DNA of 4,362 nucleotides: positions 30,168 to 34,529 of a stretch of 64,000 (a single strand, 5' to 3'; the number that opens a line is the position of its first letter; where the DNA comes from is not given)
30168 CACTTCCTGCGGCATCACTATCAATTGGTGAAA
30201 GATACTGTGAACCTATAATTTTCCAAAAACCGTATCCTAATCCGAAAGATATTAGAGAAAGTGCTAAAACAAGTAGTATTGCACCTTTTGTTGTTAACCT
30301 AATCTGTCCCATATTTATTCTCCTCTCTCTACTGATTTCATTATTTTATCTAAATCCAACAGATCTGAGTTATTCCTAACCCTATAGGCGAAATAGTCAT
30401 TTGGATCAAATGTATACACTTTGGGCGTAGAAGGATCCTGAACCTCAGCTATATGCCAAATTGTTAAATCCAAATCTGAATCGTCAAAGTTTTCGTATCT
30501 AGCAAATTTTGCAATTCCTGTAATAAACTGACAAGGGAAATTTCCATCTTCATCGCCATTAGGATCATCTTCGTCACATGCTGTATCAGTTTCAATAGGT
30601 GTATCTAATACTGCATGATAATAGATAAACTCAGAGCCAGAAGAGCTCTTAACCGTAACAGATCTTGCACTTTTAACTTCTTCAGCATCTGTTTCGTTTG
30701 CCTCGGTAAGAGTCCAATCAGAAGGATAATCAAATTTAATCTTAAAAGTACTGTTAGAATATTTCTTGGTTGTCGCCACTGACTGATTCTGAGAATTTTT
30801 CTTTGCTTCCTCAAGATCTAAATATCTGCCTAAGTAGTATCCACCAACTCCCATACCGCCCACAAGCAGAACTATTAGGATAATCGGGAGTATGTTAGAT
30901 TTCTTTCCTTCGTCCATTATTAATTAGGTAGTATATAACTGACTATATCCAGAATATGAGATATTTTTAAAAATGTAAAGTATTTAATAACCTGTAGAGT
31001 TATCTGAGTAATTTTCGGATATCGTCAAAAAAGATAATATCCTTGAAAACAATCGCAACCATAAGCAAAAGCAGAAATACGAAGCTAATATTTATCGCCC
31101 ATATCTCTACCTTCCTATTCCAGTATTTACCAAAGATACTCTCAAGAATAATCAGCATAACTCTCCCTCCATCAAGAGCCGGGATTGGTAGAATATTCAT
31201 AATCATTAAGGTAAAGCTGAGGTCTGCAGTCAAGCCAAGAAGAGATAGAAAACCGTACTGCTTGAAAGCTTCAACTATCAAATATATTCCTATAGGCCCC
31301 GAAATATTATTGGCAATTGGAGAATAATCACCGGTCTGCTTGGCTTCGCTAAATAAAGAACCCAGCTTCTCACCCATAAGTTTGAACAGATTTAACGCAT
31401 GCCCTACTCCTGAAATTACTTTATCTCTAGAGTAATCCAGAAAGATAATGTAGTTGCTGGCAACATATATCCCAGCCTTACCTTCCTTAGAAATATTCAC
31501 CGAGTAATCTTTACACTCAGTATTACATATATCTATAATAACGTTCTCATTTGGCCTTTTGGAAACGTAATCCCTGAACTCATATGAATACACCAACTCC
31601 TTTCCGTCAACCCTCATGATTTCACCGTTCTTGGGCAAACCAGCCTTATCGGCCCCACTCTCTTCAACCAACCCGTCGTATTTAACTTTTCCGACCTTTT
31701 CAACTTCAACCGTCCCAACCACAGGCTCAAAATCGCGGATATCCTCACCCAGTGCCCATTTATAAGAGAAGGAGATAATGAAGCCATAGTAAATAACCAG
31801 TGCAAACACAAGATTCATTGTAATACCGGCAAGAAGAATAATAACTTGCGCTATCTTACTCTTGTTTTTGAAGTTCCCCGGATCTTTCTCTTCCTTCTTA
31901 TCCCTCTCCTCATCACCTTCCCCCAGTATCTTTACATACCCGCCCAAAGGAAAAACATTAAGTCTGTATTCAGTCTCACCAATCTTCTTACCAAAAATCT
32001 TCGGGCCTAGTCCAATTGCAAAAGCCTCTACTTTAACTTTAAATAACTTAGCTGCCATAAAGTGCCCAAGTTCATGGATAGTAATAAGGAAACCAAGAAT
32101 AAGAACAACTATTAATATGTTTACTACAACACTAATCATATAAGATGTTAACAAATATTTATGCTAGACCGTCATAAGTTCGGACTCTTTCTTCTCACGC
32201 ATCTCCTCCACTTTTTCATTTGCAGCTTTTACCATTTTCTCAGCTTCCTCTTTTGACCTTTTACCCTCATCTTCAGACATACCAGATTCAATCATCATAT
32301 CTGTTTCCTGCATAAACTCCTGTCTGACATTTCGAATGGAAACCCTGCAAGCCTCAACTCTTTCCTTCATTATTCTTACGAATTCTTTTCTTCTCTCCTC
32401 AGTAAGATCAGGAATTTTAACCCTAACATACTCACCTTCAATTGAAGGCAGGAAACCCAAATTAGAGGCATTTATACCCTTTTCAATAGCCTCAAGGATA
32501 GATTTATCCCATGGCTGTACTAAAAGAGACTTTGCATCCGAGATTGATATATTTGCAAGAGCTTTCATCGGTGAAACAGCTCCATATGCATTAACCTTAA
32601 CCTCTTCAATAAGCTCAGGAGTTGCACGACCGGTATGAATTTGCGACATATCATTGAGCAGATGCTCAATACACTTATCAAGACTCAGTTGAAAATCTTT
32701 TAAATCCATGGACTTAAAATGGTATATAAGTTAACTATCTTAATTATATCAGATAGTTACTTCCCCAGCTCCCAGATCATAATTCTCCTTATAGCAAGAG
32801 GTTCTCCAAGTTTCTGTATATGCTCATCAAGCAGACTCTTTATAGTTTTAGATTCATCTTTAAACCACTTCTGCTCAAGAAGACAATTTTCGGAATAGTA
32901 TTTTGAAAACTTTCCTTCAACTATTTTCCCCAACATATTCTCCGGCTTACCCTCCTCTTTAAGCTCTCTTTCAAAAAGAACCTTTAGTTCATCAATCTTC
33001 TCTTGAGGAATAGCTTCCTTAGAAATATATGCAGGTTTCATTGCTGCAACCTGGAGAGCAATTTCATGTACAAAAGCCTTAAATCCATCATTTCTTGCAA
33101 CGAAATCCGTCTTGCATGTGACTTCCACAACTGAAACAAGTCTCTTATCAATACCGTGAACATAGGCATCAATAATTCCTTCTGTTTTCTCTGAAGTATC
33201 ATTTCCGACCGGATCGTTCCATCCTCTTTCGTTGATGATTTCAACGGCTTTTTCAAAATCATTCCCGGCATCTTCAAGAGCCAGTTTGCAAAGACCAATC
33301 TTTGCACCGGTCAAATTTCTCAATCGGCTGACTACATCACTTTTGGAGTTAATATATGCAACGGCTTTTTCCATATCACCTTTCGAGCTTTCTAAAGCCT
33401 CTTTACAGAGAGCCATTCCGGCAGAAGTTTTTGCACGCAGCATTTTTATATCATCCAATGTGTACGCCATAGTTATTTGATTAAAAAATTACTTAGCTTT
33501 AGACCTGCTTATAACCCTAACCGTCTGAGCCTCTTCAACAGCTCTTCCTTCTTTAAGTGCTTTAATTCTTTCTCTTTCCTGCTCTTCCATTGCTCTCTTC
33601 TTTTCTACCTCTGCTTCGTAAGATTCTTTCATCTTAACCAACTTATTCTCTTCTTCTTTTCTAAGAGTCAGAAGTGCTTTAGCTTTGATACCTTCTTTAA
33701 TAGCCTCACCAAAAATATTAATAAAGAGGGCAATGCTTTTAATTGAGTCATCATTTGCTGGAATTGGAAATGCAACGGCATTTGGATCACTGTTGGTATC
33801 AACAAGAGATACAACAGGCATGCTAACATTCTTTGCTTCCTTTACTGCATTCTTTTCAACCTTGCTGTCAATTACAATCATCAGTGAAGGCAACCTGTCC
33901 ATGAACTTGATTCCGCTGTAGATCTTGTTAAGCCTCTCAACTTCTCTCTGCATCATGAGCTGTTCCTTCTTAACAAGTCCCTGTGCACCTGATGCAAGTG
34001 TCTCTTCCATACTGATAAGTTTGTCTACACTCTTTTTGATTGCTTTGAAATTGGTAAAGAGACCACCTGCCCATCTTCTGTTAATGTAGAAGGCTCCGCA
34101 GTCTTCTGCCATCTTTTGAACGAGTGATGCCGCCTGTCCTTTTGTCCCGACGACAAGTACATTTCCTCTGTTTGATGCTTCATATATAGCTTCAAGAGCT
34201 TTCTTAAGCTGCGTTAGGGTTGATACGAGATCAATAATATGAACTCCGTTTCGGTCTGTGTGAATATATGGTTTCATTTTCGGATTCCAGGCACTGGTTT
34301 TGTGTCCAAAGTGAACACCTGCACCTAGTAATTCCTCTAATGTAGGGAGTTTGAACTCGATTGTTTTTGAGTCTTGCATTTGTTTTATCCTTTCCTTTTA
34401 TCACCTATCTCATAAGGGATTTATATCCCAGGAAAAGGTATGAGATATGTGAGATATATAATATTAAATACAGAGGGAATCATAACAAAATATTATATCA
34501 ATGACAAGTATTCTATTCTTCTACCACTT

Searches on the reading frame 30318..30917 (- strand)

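Call 101: search_protein_families(library=pfam, proteins=[window:30318-30917:-], max_evalue=0.00001)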
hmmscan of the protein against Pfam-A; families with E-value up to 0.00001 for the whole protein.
window:30318-30917:- (200 aa): 1 family
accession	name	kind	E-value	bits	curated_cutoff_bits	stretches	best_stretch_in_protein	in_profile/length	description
PF18933.6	PsbP_2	-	6.3e-06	26.8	27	0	15-78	8-72/184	PsbP-like protein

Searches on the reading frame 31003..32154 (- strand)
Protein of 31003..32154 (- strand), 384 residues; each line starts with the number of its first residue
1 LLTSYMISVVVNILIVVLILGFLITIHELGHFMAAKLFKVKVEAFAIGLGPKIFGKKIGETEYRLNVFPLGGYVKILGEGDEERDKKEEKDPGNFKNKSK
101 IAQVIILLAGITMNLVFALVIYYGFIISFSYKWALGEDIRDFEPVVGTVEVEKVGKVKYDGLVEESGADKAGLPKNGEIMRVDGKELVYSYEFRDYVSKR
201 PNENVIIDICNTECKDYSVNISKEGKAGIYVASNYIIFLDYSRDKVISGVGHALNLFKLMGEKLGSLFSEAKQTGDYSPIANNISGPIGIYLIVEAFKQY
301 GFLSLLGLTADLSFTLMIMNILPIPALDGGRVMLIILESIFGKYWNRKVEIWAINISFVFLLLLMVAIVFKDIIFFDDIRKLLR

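Call 101: search_protein_families(library=pfam, proteins=[window:31003-32154:-], max_evalue=0.00001)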
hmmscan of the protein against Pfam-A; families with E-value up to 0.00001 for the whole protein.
window:31003-32154:- (384 aa): 1 family
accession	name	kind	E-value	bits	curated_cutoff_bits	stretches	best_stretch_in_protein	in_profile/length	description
PF02163.28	Peptidase_M50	-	1.9e-54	184.7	27.2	1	17-364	3-221/221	Peptidase family M50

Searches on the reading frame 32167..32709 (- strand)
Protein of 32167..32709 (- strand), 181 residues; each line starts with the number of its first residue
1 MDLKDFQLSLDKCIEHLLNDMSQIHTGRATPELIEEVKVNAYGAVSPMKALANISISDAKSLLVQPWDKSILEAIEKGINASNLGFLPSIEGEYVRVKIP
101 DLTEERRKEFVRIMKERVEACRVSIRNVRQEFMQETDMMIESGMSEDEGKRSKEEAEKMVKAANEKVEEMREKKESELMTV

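Call 101: search_protein_families(library=pfam, proteins=[window:32167-32709:-], max_evalue=0.00001)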
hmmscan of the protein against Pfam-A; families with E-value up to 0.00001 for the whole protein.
window:32167-32709:- (181 aa): 1 family
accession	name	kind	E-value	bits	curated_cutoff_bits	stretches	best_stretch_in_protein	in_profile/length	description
PF01765.24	RRF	-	1.2e-49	168.8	29.7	1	19-179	3-164/164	Ribosome recycling factor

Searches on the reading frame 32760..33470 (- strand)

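Call 101: search_protein_families(library=pfam, proteins=[window:32760-33470:-], max_evalue=0.00001)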
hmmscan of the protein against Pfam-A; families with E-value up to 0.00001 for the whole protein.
window:32760-33470:- (237 aa): 3 families
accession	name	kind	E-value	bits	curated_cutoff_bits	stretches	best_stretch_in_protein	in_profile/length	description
PF00889.24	EF_TS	-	5.6e-33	114.7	27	2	134-236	107-203/204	Elongation factor TS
PF22566.2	UBA_8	-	1.3e-08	34.9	26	0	50-77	10-37/46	UBA-like domain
PF25025.1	EF-Ts_N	-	2.3e-07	31.1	33.2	0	41-81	11-52/60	Elongation factor Ts, mitochondrial, N-terminal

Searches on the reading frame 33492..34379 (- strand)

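Call 101: search_protein_families(library=pfam, proteins=[window:33492-34379:-], max_evalue=0.00001)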
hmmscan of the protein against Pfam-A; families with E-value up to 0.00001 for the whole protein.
window:33492-34379:- (296 aa): 1 family
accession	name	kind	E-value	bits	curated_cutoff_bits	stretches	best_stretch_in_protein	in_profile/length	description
PF00318.25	Ribosomal_S2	-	1.2e-78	263.8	26.1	1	17-230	1-216/216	Ribosomal protein S2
